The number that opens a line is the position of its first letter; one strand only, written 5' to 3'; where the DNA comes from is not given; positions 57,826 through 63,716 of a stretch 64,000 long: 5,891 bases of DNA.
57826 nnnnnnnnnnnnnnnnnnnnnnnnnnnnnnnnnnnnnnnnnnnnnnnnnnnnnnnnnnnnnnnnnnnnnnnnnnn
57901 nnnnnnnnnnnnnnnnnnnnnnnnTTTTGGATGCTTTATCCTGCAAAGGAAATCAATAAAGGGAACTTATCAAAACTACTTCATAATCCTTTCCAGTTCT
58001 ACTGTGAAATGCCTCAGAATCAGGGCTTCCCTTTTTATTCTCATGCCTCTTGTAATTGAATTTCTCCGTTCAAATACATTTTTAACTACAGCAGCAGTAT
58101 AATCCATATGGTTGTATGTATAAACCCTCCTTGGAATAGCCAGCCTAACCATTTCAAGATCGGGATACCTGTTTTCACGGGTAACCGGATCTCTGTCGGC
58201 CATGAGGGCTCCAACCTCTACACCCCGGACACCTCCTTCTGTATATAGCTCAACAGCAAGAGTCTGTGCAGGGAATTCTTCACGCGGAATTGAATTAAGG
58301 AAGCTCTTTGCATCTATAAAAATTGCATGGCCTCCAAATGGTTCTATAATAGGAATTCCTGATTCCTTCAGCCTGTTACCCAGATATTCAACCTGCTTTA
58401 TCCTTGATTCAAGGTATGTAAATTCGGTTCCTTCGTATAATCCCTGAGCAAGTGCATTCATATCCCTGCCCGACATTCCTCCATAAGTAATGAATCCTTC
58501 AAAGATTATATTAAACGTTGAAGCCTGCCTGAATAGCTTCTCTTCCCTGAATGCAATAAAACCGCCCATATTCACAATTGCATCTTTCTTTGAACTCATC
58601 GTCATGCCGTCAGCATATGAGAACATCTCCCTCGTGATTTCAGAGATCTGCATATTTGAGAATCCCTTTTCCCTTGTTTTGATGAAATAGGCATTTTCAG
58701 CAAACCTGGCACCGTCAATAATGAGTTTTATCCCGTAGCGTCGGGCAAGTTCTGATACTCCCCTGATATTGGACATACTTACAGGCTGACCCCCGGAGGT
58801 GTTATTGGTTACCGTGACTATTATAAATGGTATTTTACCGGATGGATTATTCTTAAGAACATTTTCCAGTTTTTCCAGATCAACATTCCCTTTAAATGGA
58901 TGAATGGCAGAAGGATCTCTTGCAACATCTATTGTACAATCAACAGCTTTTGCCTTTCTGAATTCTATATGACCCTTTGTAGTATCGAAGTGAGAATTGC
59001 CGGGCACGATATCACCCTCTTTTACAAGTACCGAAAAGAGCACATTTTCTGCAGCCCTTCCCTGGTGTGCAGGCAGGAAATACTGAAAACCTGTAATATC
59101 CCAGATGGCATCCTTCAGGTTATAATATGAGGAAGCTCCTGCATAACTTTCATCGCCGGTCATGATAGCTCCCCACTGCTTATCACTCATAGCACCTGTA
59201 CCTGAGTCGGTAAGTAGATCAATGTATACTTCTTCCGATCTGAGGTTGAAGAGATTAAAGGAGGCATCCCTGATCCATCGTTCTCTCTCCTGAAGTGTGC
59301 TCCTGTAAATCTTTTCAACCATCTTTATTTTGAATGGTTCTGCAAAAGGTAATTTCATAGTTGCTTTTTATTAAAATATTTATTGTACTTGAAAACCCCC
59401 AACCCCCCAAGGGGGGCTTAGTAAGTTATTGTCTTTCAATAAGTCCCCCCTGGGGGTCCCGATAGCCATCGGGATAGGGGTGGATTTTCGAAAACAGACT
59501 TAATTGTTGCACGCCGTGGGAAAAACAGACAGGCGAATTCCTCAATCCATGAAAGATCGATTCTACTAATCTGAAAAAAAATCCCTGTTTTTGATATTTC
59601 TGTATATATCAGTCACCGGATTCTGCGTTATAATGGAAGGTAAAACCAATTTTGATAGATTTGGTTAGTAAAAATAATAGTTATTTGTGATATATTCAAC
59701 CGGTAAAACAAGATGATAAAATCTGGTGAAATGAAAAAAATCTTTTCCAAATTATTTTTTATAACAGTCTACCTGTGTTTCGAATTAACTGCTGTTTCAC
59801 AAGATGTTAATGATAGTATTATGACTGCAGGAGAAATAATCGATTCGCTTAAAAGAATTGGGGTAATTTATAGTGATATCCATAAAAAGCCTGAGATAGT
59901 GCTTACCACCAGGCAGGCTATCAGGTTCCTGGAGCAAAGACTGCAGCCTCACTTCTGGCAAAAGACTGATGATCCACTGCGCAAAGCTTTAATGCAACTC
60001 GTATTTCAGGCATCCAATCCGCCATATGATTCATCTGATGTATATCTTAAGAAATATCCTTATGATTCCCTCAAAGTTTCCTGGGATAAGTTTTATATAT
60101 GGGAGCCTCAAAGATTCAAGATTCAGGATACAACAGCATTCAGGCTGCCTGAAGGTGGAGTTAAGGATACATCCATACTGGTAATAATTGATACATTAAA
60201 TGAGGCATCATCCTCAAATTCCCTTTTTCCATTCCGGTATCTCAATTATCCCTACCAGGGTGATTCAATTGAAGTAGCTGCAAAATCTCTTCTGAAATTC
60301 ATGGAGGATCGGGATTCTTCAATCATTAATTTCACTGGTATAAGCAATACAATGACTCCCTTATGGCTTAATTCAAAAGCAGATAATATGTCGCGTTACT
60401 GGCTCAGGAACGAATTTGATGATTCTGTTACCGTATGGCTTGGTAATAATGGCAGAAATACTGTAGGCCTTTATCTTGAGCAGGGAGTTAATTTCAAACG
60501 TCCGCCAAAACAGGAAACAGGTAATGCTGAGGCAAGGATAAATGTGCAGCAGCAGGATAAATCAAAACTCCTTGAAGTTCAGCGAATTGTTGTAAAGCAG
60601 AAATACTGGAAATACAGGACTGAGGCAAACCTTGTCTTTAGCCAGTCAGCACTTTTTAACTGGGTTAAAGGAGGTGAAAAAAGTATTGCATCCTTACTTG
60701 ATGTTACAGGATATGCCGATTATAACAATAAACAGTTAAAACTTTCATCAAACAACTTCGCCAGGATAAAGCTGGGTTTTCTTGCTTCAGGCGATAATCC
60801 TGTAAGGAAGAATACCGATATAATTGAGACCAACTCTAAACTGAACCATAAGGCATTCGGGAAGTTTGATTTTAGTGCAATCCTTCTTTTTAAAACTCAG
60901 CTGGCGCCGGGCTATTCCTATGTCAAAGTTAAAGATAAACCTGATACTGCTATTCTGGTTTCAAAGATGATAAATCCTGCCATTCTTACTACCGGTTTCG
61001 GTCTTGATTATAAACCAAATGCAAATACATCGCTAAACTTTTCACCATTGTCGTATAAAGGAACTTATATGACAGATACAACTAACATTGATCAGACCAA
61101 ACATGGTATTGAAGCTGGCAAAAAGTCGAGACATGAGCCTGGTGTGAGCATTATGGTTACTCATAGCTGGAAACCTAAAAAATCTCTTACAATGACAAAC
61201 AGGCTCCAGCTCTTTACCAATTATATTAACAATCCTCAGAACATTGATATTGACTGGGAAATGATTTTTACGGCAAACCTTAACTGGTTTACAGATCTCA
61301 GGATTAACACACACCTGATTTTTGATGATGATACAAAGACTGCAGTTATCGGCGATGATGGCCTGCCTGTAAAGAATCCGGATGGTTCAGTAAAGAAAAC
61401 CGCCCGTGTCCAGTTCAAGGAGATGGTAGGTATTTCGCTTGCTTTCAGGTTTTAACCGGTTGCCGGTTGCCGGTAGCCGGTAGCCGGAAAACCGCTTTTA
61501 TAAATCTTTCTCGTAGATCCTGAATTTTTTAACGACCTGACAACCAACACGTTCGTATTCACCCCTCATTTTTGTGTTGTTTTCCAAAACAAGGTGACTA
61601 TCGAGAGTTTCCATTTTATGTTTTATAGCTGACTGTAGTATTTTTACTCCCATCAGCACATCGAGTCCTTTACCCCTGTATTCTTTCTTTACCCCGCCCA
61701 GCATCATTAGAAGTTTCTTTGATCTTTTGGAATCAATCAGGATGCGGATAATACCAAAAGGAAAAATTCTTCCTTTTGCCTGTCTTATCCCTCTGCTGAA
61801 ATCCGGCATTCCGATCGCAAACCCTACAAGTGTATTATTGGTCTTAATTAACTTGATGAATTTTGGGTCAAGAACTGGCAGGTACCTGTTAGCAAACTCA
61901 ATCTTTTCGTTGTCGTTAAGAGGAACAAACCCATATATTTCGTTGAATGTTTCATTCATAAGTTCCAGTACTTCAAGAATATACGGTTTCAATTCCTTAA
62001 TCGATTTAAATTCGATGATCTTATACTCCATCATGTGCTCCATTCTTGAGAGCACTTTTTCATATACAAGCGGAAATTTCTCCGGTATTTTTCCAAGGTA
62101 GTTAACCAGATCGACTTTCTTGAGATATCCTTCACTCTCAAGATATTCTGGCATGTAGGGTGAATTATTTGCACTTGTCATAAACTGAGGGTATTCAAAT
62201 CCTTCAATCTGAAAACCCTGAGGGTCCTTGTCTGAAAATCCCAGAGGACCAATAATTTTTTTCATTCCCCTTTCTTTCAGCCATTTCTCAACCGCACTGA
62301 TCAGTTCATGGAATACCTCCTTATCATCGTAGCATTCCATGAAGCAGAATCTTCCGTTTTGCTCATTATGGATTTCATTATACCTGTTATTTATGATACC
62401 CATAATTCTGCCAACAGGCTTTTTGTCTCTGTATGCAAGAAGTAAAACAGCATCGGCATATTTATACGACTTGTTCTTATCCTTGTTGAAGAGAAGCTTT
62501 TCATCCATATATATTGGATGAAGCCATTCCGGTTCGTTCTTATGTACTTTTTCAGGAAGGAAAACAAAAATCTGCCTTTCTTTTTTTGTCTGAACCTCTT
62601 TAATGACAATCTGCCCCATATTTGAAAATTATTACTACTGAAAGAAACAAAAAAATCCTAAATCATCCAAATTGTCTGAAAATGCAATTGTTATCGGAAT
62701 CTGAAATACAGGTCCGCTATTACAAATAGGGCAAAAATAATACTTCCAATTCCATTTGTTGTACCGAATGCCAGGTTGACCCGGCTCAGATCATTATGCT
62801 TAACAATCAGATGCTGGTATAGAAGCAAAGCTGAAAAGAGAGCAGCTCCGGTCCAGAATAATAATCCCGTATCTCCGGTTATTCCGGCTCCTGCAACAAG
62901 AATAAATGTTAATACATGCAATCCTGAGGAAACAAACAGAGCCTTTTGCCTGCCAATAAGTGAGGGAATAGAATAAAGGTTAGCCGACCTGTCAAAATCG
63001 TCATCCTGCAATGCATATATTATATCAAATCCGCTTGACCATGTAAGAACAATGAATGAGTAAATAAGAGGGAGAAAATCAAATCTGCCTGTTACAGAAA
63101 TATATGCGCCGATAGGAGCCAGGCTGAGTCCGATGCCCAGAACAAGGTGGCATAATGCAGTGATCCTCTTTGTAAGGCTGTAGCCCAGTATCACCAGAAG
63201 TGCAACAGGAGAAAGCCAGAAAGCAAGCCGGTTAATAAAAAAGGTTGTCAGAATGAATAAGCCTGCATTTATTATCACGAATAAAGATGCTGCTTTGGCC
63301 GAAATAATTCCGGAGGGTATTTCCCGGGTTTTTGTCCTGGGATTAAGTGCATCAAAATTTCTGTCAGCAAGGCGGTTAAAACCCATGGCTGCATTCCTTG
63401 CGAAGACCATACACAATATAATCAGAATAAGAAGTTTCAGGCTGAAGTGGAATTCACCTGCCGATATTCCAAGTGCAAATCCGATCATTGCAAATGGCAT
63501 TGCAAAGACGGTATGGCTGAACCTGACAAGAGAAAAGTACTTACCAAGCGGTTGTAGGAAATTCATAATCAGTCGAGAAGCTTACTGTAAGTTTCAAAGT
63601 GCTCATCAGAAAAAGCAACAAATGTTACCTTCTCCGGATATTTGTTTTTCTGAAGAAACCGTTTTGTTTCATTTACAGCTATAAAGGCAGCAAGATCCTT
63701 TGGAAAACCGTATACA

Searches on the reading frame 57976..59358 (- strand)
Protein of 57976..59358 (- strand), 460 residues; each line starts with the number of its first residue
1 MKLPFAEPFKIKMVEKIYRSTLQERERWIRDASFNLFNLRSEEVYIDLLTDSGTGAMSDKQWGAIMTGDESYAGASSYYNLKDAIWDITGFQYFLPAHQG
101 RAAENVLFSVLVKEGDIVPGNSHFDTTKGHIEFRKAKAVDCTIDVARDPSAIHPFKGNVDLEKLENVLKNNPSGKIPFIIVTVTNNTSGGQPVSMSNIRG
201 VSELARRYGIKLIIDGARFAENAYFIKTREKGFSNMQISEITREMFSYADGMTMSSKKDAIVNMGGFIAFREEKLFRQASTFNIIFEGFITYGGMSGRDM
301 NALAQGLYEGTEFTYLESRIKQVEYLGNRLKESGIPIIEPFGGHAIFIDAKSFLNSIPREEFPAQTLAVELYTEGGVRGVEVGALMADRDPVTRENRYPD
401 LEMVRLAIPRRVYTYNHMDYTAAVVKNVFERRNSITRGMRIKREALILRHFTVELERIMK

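Call 38: search_protein_families(library=pfam, proteins=[window:57976-59358:-], max_evalue=0.00001)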
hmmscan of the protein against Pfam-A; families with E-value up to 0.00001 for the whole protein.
window:57976-59358:- (460 aa): 1 family
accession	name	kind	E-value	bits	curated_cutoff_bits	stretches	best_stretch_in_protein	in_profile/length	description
PF01212.27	Beta_elim_lyase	-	2.8e-83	280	27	1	47-422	1-286/288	Beta-eliminating lyase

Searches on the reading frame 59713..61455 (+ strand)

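Call 38: search_protein_families(library=pfam, proteins=[window:59713-61455:+], max_evalue=0.00001)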
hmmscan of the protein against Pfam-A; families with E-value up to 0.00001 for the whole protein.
window:59713-61455:+ (580 aa): 1 family
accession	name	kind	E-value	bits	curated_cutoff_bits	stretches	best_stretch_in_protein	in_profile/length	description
PF11276.14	DUF3078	-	3.8e-20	72.5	25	1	309-401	1-92/92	Protein of unknown function (DUF3078)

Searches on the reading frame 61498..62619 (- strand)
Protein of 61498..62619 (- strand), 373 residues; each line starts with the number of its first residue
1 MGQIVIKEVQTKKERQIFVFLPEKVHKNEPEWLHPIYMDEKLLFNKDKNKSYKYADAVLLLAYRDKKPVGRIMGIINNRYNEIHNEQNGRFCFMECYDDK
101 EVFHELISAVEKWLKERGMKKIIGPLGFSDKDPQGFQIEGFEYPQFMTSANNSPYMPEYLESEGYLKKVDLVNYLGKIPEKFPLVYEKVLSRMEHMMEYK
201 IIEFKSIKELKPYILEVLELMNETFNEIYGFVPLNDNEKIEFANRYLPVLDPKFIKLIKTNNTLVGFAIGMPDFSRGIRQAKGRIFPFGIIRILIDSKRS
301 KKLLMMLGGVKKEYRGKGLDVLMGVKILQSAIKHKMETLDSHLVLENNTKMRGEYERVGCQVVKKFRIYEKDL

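Call 38: search_protein_families(library=pfam, proteins=[window:61498-62619:-], max_evalue=0.00001)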
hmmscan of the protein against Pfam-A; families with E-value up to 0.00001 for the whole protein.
window:61498-62619:- (373 aa): 1 family
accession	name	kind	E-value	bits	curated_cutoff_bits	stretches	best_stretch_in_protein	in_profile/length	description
PF00583.31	Acetyltransf_1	-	7.3e-06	26.7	20.7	0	52-122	28-96/116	Acetyltransferase (GNAT) family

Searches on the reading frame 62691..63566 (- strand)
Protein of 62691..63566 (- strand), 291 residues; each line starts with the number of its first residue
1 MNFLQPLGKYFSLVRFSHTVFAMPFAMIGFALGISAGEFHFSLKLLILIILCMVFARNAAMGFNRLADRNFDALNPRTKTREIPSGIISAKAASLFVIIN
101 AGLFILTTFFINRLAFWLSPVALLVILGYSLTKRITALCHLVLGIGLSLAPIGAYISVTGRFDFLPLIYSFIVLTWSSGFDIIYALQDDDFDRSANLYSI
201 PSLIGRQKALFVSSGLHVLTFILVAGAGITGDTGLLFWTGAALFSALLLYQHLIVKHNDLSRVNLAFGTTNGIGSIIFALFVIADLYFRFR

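Call 83: search_protein_families(library=pfam, proteins=[window:62691-63566:-], max_evalue=0.00001)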
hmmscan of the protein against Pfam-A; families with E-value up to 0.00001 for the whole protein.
window:62691-63566:- (291 aa): 1 family
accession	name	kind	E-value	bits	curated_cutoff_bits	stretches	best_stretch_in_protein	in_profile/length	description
PF01040.23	UbiA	-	4.3e-50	170.8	34.2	1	23-267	2-244/250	UbiA prenyltransferase family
